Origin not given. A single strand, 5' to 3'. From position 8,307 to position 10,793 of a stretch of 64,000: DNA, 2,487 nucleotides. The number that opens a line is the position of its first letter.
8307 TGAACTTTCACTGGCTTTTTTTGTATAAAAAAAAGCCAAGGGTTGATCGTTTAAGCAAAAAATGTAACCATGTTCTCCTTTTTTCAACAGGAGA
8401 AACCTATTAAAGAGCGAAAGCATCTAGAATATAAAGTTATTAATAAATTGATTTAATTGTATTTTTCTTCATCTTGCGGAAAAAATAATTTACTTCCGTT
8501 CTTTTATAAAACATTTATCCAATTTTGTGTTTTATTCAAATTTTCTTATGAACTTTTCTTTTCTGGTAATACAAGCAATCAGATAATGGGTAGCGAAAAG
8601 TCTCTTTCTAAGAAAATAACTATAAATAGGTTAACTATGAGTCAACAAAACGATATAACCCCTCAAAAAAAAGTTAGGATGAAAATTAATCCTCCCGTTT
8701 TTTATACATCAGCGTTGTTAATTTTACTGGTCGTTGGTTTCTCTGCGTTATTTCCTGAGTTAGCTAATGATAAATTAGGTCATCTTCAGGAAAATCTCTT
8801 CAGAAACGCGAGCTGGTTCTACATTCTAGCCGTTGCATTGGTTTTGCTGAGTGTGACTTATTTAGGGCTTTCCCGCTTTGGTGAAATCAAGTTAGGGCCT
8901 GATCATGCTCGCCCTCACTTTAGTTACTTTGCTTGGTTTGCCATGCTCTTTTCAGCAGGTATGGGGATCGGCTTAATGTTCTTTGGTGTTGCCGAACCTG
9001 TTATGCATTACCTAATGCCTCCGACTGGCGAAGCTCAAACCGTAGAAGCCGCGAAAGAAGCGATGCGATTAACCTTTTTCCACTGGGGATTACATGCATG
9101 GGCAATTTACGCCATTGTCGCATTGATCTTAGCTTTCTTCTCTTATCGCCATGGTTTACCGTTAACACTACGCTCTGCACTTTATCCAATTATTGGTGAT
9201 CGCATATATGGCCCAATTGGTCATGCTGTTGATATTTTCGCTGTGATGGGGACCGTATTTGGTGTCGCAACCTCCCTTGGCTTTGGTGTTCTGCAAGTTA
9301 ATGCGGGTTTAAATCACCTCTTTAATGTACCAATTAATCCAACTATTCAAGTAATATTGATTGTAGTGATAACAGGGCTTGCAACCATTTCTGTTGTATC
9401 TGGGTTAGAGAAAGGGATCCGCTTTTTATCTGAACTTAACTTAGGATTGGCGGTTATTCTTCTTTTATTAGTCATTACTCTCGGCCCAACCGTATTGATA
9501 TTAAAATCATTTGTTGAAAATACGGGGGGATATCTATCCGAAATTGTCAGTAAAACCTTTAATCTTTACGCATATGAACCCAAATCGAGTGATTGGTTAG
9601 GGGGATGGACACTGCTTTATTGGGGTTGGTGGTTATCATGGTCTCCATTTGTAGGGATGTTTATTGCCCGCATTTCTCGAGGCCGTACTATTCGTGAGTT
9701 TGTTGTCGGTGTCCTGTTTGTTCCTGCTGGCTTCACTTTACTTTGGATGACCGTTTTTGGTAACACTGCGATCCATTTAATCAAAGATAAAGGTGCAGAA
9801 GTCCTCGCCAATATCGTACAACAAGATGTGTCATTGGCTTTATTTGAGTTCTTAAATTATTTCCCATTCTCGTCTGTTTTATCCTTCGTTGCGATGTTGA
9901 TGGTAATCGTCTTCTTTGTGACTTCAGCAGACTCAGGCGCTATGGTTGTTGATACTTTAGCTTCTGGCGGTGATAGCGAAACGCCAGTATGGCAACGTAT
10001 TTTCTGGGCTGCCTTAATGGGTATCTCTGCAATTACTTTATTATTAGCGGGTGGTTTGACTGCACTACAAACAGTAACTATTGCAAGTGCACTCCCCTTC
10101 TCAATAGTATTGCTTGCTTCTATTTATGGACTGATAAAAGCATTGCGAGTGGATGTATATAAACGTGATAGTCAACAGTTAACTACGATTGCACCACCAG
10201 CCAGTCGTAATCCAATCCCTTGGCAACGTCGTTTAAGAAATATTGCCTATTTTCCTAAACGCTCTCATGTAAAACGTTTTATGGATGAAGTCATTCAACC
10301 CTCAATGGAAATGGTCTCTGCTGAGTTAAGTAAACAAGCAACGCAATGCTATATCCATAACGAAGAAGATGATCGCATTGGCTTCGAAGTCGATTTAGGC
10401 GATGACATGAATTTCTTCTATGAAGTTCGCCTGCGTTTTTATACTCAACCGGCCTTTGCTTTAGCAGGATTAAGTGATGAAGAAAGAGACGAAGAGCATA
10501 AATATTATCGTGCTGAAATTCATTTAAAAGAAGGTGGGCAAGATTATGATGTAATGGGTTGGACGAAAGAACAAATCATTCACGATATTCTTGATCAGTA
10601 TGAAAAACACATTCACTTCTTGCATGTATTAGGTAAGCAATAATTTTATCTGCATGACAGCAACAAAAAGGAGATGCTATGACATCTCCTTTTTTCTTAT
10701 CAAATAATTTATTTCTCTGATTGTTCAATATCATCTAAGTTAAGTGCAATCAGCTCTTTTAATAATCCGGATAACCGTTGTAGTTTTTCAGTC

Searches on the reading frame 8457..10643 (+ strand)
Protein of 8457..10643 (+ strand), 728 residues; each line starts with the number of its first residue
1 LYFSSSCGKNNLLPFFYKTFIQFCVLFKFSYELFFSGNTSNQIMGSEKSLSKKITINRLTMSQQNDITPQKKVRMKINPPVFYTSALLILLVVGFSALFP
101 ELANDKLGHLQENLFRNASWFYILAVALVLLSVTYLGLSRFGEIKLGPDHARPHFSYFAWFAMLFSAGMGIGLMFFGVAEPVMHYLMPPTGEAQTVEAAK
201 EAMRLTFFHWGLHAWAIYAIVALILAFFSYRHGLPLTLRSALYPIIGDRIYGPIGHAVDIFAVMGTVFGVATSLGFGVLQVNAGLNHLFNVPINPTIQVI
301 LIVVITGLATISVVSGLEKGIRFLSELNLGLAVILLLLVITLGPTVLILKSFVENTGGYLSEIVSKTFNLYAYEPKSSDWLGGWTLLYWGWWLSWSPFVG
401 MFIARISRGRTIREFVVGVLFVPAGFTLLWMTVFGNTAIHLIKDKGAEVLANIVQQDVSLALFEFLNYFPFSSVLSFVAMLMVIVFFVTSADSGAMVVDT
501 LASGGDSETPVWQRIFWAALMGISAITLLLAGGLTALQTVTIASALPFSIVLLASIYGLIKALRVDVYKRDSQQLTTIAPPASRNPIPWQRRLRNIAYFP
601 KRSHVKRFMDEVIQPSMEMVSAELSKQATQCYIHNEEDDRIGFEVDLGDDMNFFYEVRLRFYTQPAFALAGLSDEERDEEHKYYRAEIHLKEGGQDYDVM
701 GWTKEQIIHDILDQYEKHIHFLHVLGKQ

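Call 76: search_protein_families(library=pfam, proteins=[window:8457-10643:+], max_evalue=0.00001)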
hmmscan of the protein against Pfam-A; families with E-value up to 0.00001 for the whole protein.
window:8457-10643:+ (728 aa): 1 family
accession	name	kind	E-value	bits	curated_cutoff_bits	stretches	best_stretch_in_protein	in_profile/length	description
PF02028.23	BCCT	-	4.4e-197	655.8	27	1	81-564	1-483/485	BCCT, betaine/carnitine/choline family transporter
